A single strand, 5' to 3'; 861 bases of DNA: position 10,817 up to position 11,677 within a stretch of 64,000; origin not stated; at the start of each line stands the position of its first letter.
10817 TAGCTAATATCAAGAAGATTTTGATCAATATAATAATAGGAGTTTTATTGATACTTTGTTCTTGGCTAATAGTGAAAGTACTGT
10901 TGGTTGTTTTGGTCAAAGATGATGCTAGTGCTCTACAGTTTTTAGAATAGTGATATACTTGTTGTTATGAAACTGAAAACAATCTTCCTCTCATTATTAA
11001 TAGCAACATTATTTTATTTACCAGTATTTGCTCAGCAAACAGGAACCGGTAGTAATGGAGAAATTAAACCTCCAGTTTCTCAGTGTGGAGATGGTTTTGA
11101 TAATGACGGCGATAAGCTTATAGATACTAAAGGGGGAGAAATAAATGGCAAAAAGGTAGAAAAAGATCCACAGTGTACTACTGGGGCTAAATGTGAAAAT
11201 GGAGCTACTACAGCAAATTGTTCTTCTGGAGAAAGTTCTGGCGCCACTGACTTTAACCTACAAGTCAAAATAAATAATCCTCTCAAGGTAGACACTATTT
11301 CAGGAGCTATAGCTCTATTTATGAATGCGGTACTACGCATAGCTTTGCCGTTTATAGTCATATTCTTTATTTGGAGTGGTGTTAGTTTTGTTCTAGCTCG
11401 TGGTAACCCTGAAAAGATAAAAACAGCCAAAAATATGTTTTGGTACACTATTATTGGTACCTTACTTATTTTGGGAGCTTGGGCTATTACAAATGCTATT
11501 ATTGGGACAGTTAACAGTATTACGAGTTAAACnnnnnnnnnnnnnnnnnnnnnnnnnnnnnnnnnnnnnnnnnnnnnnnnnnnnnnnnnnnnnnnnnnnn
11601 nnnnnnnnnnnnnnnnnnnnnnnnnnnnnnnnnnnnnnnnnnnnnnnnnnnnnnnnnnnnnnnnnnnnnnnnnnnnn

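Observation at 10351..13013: Tandem array of five divergent TrbC/VirB2-like pilin paralogs with hypervariable N-terminal regions and no T4SS machinery in view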

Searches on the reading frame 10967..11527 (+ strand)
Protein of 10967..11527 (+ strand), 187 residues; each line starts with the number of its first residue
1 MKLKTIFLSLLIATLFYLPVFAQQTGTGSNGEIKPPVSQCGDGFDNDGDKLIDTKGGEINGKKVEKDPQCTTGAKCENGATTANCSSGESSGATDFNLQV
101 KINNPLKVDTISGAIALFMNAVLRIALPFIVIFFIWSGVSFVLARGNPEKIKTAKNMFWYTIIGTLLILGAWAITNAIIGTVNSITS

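Call 3: search_protein_families(library=pfam, proteins=[window:10967-11527:+], max_evalue=1)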
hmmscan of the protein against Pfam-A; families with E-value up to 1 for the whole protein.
window:10967-11527:+ (187 aa): 2 families
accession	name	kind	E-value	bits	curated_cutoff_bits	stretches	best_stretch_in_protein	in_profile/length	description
PF18895.5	T4SS_pilin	-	1.4e-09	38.3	26.6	1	108-178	2-71/71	Type IV secretion system pilin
PF20535.3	DUF6750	-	0.11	12.9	27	1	108-175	49-114/128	Family of unknown function (DUF6750)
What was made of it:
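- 10967..11530 (+): Paralog 2 (187 aa). Signal peptide, one acidic double-disulfide-type module, then the most conserved pilin module; the protein ends just after helix 2. This is the candidate core (major) subunit. PF18895 at 38.3 bits (call 3).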

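Call 4: search_protein_families(library=ncbifam, proteins=[window:10967-11527:+], max_evalue=1)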
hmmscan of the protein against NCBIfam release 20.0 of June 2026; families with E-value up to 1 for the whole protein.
window:10967-11527:+ (187 aa): 3 families
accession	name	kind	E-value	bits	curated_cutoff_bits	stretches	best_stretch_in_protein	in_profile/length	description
NF045849.1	ICE_MMCAP2_0565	equivalog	1.9e-06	27.4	40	1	109-182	7-80/80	Mbov_0395 family pilin-like conjugal transfer protein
NF033662.1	acid_disulf_rpt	repeat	5.9e-05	22.7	41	1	37-53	4-20/32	acidic double-disulfide repeat-containing protein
NF033560.1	merT_RC607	exception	0.25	11.8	130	1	104-172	27-89/97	mercuric transport protein MerT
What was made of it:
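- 10967..11530 (+): NF033662 hit at E 5.9e-5, below cut-off (call 4).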

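Call 12: find_encoding_contigs(protein=window:10967-11527:+, flank=10000, max_places=6)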
Protein window:10967-11527:+ (187 aa): 5 contigs read that carry it; 5 places shown.
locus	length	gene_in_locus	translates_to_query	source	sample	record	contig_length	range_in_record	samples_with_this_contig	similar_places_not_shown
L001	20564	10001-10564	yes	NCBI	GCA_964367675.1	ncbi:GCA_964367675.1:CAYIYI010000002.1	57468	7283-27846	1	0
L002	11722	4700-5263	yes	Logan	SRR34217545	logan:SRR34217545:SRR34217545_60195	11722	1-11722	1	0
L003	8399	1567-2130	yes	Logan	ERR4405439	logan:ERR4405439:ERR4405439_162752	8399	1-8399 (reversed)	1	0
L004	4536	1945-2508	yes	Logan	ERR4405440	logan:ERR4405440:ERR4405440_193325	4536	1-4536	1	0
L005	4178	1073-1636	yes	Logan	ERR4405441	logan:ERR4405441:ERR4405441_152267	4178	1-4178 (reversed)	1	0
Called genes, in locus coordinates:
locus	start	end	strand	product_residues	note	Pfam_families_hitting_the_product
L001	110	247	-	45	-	-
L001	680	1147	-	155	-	-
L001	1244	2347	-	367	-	-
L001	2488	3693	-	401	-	PF21543:CvfB_2nd (faint), PF23459:S1_RRP5 (faint), PF00575:S1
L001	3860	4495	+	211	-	PF13483:Lactamase_B_3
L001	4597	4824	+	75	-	-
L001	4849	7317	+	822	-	PF00521:DNA_topoisoIV, PF03989:DNA_gyraseA_C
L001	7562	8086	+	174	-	PF01209:Ubie_methyltran, PF05175:MTS (weak), PF13489:Methyltransf_23, PF13847:Methyltransf_31, PF08241:Methyltransf_11, PF08242:Methyltransf_12, PF13649:Methyltransf_25, PF05148:Methyltransf_8 (weak)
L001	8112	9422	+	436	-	PF13416:SBP_bac_8, PF01547:SBP_bac_1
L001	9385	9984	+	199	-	PF18895:T4SS_pilin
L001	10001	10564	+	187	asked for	PF18895:T4SS_pilin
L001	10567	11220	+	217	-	PF18895:T4SS_pilin (weak)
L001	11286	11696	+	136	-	-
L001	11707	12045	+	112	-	PF18895:T4SS_pilin (weak)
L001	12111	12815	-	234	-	-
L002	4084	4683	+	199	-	PF18895:T4SS_pilin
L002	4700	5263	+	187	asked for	PF18895:T4SS_pilin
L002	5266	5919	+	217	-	PF18895:T4SS_pilin (weak)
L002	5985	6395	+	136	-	PF18895:T4SS_pilin (weak)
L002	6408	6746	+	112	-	PF18895:T4SS_pilin (weak)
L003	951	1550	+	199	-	PF18895:T4SS_pilin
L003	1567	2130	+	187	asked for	PF18895:T4SS_pilin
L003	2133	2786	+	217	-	PF18895:T4SS_pilin (weak)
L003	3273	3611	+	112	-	PF18895:T4SS_pilin (weak)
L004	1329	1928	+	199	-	PF18895:T4SS_pilin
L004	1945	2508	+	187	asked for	PF18895:T4SS_pilin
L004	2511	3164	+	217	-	PF18895:T4SS_pilin (weak)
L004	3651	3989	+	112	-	PF18895:T4SS_pilin (weak)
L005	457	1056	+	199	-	PF18895:T4SS_pilin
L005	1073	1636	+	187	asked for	PF18895:T4SS_pilin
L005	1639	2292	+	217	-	PF18895:T4SS_pilin (weak)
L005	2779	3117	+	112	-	PF18895:T4SS_pilin (weak)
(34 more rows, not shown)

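Call 30: find_homologous_proteins(query=window:10967-11527:+, max_evalue=0.001)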
Query window:10967-11527:+ (187 aa): 207 proteins with E <= 0.001 among 415 candidates; the best 120 are listed.
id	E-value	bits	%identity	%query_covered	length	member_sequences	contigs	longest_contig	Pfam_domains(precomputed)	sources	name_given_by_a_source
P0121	3.1e-107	374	93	100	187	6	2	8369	PF18895.6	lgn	-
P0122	1.9e-103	362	89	99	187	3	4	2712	PF18895.6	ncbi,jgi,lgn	jgi:hypothetical protein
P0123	1.3e-95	336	82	100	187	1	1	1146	PF18895.6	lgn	-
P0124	9.7e-91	321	81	100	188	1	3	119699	PF18895.6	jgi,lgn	jgi:hypothetical protein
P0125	1.4e-88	314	76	99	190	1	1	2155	PF18895.6,PF04956.19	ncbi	-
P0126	1.1e-85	304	78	99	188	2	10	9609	PF18895.6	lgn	-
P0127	4.1e-84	299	72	99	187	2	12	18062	PF18895.6,PF04956.19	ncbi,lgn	-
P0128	1.4e-77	278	72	99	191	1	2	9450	PF18895.6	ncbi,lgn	-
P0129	1.7e-77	277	72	99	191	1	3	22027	PF18895.6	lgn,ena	-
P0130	5.4e-77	276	70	99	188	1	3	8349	PF18895.6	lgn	-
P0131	5.5e-76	273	68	99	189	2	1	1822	PF18895.6,PF04956.19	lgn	-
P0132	1.7e-75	271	68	99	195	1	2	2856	PF18895.6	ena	-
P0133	8.0e-73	262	70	90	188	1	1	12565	PF18895.6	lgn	-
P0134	1.3e-70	255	65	100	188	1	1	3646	PF18895.6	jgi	jgi:Type IV secretion system pilin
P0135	5.0e-70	253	66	99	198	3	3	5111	PF18895.6,PF04956.19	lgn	-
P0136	2.3e-67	244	65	100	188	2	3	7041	PF18895.6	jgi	jgi:hypothetical protein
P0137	1.2e-62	229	66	99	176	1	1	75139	PF18895.6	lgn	-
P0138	5.2e-62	227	60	99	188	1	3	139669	PF18895.6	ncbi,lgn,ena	-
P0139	2.7e-60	221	62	98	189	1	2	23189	PF18895.6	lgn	-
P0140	7.6e-60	220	61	99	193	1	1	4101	PF18895.6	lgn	-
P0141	7.6e-59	217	69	81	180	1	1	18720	PF18895.6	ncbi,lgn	-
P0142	1.5e-58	216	58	99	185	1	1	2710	PF18895.6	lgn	-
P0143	7.7e-58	213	60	96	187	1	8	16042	PF18895.6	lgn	-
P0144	3.7e-57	211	66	81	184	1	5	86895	PF18895.6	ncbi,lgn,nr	ncbi:MAG: hypothetical protein KBC11_01085 [Candidatus Pacebacteria bacterium]|nr:hypothetical prote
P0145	1.8e-56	209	57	100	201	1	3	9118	PF18895.6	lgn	-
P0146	3.0e-56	208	59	98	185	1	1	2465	PF18895.6,PF04956.19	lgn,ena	-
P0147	5.6e-56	207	59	99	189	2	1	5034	PF18895.6,PF04956.19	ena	-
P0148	8.4e-56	207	54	99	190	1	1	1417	PF18895.6,PF04956.19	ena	-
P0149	9.7e-56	207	61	90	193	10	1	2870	PF18895.6,PF04956.19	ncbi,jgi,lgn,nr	ncbi:MAG TPA: pilin [Candidatus Paceibacterota bacterium]|nr:pilin [Candidatus Paceibacterota bacter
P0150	6.1e-55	204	59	99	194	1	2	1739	PF18895.6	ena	-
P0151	6.8e-55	204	58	99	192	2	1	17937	PF18895.6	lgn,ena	-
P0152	1.7e-54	202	56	99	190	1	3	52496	PF18895.6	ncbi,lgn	-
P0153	2.9e-54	202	60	99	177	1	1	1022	PF18895.6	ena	-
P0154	2.9e-54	202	56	100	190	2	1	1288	PF18895.6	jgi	jgi:hypothetical protein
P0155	4.3e-54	201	57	99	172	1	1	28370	PF18895.6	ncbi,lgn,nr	ncbi:hypothetical protein IT402_02700 [Candidatus Nomurabacteria bacterium]|nr:hypothetical protein 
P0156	4.3e-54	201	58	98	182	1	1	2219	PF18895.6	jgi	jgi:hypothetical protein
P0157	5.3e-54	201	56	99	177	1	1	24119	PF18895.6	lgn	-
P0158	5.8e-54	201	59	98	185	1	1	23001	PF18895.6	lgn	-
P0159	9.2e-54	200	72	68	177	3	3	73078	PF18895.6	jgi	jgi:hypothetical protein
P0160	1.3e-53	200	57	97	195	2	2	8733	PF18895.6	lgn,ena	-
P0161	2.1e-53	199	68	80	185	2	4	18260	PF18895.6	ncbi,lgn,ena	-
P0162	2.1e-52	196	58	99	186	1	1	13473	PF18895.6,PF04956.19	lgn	-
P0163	6.4e-52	194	54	99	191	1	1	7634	PF18895.6,PF04956.19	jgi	jgi:hypothetical protein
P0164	7.5e-52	194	51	99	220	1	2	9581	PF18895.6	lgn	-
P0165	8.4e-52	194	68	80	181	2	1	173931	PF18895.6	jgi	jgi:hypothetical protein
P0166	1.9e-51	193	93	52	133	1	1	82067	PF18895.6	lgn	-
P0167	6.0e-51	191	66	81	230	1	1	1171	PF18895.6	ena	-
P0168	7.9e-51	191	54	100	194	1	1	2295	PF18895.6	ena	-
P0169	2.6e-50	189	54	100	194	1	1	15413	PF18895.6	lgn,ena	-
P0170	1.6e-49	186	56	100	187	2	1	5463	PF18895.6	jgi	jgi:hypothetical protein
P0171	4.7e-49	185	55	90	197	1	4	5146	PF18895.6,PF04956.19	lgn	-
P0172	7.7e-49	184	57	98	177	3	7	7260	PF18895.6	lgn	-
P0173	2.1e-48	183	53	100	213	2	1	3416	PF18895.6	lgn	-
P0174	1.4e-47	180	53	97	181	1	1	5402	PF18895.6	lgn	-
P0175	2.1e-47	179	52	99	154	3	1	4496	PF18895.6,PF04956.19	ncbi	-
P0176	2.9e-47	179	62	80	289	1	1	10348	PF18895.6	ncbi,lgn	-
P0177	2.9e-47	179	57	100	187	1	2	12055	PF18895.6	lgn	-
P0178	7.6e-47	178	76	60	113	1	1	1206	PF18895.6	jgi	jgi:hypothetical protein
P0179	1.0e-46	177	51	81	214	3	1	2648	PF18895.6,PF04956.19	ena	-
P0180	4.7e-46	175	84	53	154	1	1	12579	PF18895.6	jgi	jgi:hypothetical protein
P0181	4.9e-46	175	54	100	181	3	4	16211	PF18895.6,PF04956.19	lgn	-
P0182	3.9e-44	169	78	56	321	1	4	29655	PF18895.6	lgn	-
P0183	5.8e-44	168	47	81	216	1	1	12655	PF18895.6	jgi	-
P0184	6.4e-44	168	53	100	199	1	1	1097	PF18895.6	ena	-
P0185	3.9e-43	165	55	79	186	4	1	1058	PF18895.6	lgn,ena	-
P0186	1.9e-42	163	53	82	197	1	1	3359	PF18895.6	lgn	-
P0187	3.3e-42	162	84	49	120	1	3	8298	PF18895.6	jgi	jgi:hypothetical protein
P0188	7.0e-42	161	49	98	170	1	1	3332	PF18895.6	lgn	-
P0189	7.2e-42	161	84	49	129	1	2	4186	PF18895.6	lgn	-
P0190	7.3e-42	161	49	100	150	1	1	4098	PF18895.6,PF04956.19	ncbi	-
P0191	1.7e-41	160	69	51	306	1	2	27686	PF18895.6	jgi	jgi:hypothetical protein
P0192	2.0e-41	160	64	66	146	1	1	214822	PF18895.6,PF04956.19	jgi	jgi:hypothetical protein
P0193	2.6e-41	160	64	65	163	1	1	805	PF18895.6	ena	-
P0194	8.9e-41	158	82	49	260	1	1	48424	PF18895.6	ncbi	-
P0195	1.1e-40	157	48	96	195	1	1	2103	PF18895.6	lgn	-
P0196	1.2e-40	157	66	63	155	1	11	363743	PF18895.6,PF04956.19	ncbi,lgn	ncbi:MAG TPA: pilin [Candidatus Paceibacterota bacterium]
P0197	1.2e-40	157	60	66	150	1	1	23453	PF18895.6,PF04956.19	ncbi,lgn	-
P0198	1.4e-40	157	77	53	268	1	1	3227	PF18895.6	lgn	-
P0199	1.8e-40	157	63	67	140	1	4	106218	PF18895.6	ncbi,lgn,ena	-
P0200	2.1e-40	157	70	57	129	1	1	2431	PF18895.6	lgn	-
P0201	3.1e-40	156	59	66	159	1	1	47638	PF18895.6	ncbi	-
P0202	3.2e-40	156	59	66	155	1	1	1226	PF18895.6,PF04956.19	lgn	-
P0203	5.6e-40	155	66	61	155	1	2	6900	PF18895.6,PF04956.19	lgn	-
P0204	7.2e-40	155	64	61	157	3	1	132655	PF18895.6,PF04956.19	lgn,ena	-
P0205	1.1e-39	154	64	63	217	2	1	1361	PF18895.6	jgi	jgi:hypothetical protein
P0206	1.6e-39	154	69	56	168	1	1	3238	PF18895.6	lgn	-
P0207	2.2e-39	153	65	56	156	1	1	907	PF18895.6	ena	-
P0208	2.2e-39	153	71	53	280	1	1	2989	PF18895.6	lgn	-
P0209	2.5e-39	153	73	49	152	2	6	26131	PF18895.6,PF04956.19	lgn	-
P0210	2.6e-39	153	84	49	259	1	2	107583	PF18895.6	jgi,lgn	jgi:hypothetical protein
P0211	4.3e-39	152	60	65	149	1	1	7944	PF18895.6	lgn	-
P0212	4.8e-39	152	47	100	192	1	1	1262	PF18895.6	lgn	-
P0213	6.1e-39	152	46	99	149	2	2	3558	PF18895.6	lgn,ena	-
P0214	6.9e-39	152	61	65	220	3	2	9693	PF18895.6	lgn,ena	-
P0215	2.7e-38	150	47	80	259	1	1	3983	PF18895.6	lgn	-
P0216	3.2e-38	149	63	60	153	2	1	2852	PF18895.6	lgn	-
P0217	3.5e-38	149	67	58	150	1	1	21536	PF18895.6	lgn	-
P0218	4.3e-38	149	67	52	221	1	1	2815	PF18895.6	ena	-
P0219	5.2e-38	149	68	57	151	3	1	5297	PF18895.6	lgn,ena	-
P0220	5.6e-38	149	71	52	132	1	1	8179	PF18895.6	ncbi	-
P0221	6.1e-38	149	65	60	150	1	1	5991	PF18895.6,PF04956.19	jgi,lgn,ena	-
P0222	6.3e-38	148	48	88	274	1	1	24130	PF18895.6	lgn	-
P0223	8.8e-38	148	56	75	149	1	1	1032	PF18895.6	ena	-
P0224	1.7e-37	147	63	60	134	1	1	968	PF18895.6,PF04956.19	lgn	-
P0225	1.7e-37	147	60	60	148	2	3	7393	PF18895.6,PF04956.19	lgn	-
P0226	2.2e-37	147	63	61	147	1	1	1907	PF18895.6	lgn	-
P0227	2.3e-37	147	73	53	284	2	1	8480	PF18895.6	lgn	-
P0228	2.3e-37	147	66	57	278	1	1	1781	PF18895.6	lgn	-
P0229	2.5e-37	147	64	59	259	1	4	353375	PF18895.6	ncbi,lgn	-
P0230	2.6e-37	146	60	68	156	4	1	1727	PF18895.6,PF04956.19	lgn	-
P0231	2.8e-37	146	70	51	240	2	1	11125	PF18895.6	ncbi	-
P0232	2.9e-37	146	56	67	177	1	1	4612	PF18895.6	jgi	jgi:hypothetical protein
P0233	3.0e-37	146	67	56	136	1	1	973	PF18895.6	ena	-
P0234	3.4e-37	146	53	69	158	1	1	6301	PF18895.6,PF04956.19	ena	-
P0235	4.4e-37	146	63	64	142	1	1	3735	PF18895.6,PF04956.19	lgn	-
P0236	4.6e-37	146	67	56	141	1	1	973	PF18895.6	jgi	-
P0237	4.7e-37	146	60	61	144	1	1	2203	PF18895.6,PF04956.19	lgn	-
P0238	5.0e-37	146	42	99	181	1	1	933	PF18895.6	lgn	-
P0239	7.1e-37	145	65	56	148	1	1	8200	PF18895.6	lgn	-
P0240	8.3e-37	145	65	61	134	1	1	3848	PF18895.6,PF04956.19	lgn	-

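Call 34: find_encoding_contigs(protein=P0196, flank=10000, max_places=1)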
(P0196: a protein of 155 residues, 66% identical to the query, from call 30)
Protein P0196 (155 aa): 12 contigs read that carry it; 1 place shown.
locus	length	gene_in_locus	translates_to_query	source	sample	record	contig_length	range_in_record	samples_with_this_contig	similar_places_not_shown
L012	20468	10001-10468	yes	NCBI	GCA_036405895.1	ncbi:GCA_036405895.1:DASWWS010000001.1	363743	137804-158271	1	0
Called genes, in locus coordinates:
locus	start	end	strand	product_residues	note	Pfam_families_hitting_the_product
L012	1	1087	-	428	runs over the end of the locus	PF13393:tRNA-synt_His, PF00587:tRNA-synt_2b, PF03129:HGTP_anticodon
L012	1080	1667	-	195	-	PF10502:Peptidase_S26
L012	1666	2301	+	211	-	PF01195:Pept_tRNA_hydro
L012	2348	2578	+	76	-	PF01381:HTH_3 (weak)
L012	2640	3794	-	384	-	PF21543:CvfB_2nd (faint), PF23459:S1_RRP5 (faint), PF00575:S1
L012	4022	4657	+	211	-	PF13483:Lactamase_B_3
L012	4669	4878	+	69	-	-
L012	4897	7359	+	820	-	PF00521:DNA_topoisoIV, PF03989:DNA_gyraseA_C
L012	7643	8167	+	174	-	PF00891:Methyltransf_2 (weak), PF01209:Ubie_methyltran, PF05175:MTS, PF13489:Methyltransf_23, PF13847:Methyltransf_31, PF08241:Methyltransf_11, PF08242:Methyltransf_12, PF13649:Methyltransf_25, +1 more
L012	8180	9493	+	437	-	PF01547:SBP_bac_1, PF13416:SBP_bac_8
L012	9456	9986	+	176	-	PF18895:T4SS_pilin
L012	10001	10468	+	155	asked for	PF04956:TrbC (weak), PF18895:T4SS_pilin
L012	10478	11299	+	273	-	PF18895:T4SS_pilin (weak)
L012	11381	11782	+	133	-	PF18895:T4SS_pilin (weak)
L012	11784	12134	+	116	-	PF18895:T4SS_pilin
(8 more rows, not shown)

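Call 35: find_encoding_contigs(protein=P0229, flank=10000, max_places=1)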
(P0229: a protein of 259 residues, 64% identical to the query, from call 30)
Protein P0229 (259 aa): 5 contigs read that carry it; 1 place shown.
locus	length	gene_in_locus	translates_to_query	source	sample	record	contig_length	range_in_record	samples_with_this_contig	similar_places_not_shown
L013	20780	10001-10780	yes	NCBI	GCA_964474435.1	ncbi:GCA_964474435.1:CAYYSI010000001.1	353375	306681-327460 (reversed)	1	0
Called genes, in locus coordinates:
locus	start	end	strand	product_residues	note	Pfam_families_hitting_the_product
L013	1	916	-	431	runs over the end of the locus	PF13393:tRNA-synt_His, PF00587:tRNA-synt_2b, PF03129:HGTP_anticodon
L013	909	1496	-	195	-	PF10502:Peptidase_S26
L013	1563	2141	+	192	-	PF01195:Pept_tRNA_hydro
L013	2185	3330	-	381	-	PF00575:S1 (weak), PF21543:CvfB_2nd (faint), PF23459:S1_RRP5 (faint), PF00575:S1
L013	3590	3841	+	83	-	-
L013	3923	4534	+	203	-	PF13483:Lactamase_B_3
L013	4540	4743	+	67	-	-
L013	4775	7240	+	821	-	PF00521:DNA_topoisoIV, PF03989:DNA_gyraseA_C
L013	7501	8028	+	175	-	PF01209:Ubie_methyltran (weak), PF05175:MTS (weak), PF13489:Methyltransf_23 (weak), PF13847:Methyltransf_31, PF08241:Methyltransf_11, PF08242:Methyltransf_12, PF13649:Methyltransf_25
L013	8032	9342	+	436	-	PF01547:SBP_bac_1, PF13416:SBP_bac_8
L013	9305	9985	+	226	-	PF18895:T4SS_pilin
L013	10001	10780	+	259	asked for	PF18895:T4SS_pilin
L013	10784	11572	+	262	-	PF18895:T4SS_pilin (weak)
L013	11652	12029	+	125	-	-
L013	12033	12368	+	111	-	PF18895:T4SS_pilin (weak)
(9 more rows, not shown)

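Call 36: find_encoding_contigs(protein=P0192, flank=10000, max_places=1)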
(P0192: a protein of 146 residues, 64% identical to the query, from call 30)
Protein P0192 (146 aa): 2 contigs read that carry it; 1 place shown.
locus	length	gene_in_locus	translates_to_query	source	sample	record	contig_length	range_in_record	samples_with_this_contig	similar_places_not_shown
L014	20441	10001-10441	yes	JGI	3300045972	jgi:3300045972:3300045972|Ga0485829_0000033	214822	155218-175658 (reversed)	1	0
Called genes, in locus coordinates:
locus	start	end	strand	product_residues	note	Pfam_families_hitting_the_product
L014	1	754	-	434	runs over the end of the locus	PF13393:tRNA-synt_His, PF00587:tRNA-synt_2b, PF03129:HGTP_anticodon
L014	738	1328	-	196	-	PF10502:Peptidase_S26, PF00717:Peptidase_S24 (weak)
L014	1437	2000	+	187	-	PF01195:Pept_tRNA_hydro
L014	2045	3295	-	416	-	PF13509:S1_2 (faint), PF23459:S1_RRP5 (faint), PF00575:S1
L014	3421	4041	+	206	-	PF13483:Lactamase_B_3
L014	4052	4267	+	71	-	-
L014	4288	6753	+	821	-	PF00521:DNA_topoisoIV, PF03989:DNA_gyraseA_C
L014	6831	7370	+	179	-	PF13489:Methyltransf_23, PF13847:Methyltransf_31, PF01209:Ubie_methyltran (faint), PF08241:Methyltransf_11, PF08242:Methyltransf_12, PF13649:Methyltransf_25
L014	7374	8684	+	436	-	PF01547:SBP_bac_1, PF13416:SBP_bac_8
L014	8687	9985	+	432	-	-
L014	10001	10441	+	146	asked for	PF04956:TrbC (faint), PF18895:T4SS_pilin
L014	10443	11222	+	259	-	-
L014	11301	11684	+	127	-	PF18895:T4SS_pilin (weak)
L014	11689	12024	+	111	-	PF18895:T4SS_pilin (weak)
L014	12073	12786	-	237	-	-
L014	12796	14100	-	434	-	-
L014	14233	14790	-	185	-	-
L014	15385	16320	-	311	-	PF13495:Phage_int_SAM_4 (weak), PF00589:Phage_integrase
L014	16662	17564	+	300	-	-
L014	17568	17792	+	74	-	-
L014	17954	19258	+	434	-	PF10412:TrwB_AAD_bind (faint), PF12696:TraG-D_C (weak)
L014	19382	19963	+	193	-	-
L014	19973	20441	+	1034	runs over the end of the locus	PF26449:DUF8128 (weak), PF01935:DUF87, PF10412:TrwB_AAD_bind, PF02534:T4SS-DNA_transf (weak), PF12696:TraG-D_C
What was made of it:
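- On T4SS component: The only T4CP-like genes, in L014, belong to an integrase-bearing insertion (call 36).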

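Call 39: find_related_loci(query=window:10967-11527:+, collection=genome_contigs, flank=10000)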
Query window:10967-11527:+ (187 aa) in genome_contigs; peptide patterns used: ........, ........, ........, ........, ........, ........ (x = any residue, [..] = any of these).
359 stretches matched a pattern; 13 encode a relative of the query (tblastn E <= 1e-3); 13 distinct loci.
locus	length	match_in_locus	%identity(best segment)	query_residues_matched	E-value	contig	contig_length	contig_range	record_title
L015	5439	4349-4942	64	1-186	1e-73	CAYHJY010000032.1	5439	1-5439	MAG TPA_asm: uncultured Candidatus Saccharibacteria bacterium isolate ERP119705_co13_506 genome assembly, contig: NODE_1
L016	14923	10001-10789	60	1-186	3e-67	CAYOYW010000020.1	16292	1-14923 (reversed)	MAG TPA_asm: uncultured Candidatus Saccharibacteria bacterium isolate SRP257259_co1_256 genome assembly, contig: NODE_45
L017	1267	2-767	60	1-186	2e-70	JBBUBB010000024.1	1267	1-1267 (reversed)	MAG: Patescibacteria group bacterium isolate H41-bin031_1 H41_bin031_1_000000000024, whole genome shotgun sequence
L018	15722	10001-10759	69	35-186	1e-52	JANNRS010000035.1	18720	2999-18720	MAG: Candidatus Paceibacterota bacterium isolate SOY_31_metabat_326 SOY_31_k141_1979627, whole genome shotgun sequence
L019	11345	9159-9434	71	96-187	1e-40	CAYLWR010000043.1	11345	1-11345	MAG TPA_asm: uncultured Candidatus Saccharibacteria bacterium isolate SRP135725_co2_473 genome assembly, contig: k141_31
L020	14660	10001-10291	67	86-185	8e-40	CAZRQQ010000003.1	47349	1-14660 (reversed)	MAG TPA_asm: uncultured Candidatus Saccharibacteria bacterium isolate SRP133034_co1_23 genome assembly, contig: NODE_522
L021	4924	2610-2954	56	68-183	5e-39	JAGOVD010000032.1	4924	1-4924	MAG: Candidatus Paceibacterota bacterium isolate Gw_Eff_bin_539 Gw_Eff_60274_length_4924_cov_5.718366, whole genome shot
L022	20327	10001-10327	58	68-185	7e-39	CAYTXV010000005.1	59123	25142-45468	MAG TPA_asm: uncultured Candidatus Saccharibacteria bacterium isolate SRP296810_co1_172 genome assembly, contig: NODE_40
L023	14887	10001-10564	47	18-187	2e-37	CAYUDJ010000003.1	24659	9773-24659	MAG TPA_asm: uncultured Candidatus Saccharibacteria bacterium isolate SRP219642_co5_29 genome assembly, contig: NODE_278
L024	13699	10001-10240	76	98-177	3e-36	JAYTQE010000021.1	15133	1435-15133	MAG: Candidatus Paceibacterota bacterium isolate GFS_455 GFS_455_20, whole genome shotgun sequence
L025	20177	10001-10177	37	18-88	1e-6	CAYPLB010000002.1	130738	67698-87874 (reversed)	MAG TPA_asm: Candidatus Woesearchaeota archaeon isolate SRP077602_co5_420 genome assembly, contig: NODE_347_length_13073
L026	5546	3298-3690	33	25-96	3e-6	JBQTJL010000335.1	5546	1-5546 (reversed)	MAG: Methanobacteriota archaeon isolate SAR81 c_000000207450, whole genome shotgun sequence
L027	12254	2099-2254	37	131-182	3e-5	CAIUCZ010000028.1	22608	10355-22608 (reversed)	Candidatus Falkowbacteria bacterium isolate AlinenLipids_bin-6572 genome assembly, contig: bin-6572:28/78, whole genome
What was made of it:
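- Tried and rejected: No tool lists the other contigs of an assembly, and the single genome-collection scan was spent on P2 (call 39).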

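Call 43: search_solved_structures(query=window:10967-11527:+, max_evalue=10)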
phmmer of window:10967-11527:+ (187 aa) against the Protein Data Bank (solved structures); distinct sequences matched with E-value up to 10: 3.
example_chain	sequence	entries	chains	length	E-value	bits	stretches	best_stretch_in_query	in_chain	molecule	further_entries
7plp_A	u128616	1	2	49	1.4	12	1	38-55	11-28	Teneurin-4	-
7oo1_A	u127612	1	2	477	2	11.5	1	93-149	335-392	Pyruvate kinase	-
3din_C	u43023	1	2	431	2.8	11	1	136-170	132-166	Preprotein translocase subunit SecY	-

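Call 44: search_solved_structures(query=A2, max_evalue=10)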
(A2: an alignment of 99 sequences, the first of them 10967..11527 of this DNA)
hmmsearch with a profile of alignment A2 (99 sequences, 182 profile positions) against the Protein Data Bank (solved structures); distinct sequences matched with E-value up to 10: 1.
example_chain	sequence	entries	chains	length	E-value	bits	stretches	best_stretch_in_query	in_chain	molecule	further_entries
8feh_D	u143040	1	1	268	2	11.8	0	73-100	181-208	Minor capsid protein A1 fusion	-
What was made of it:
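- PDB sequence searches find nothing (calls 43, 44).
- Tried and rejected: PDB sequence searches with P2 and with the 99-sequence profile found nothing (calls 43, 44).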
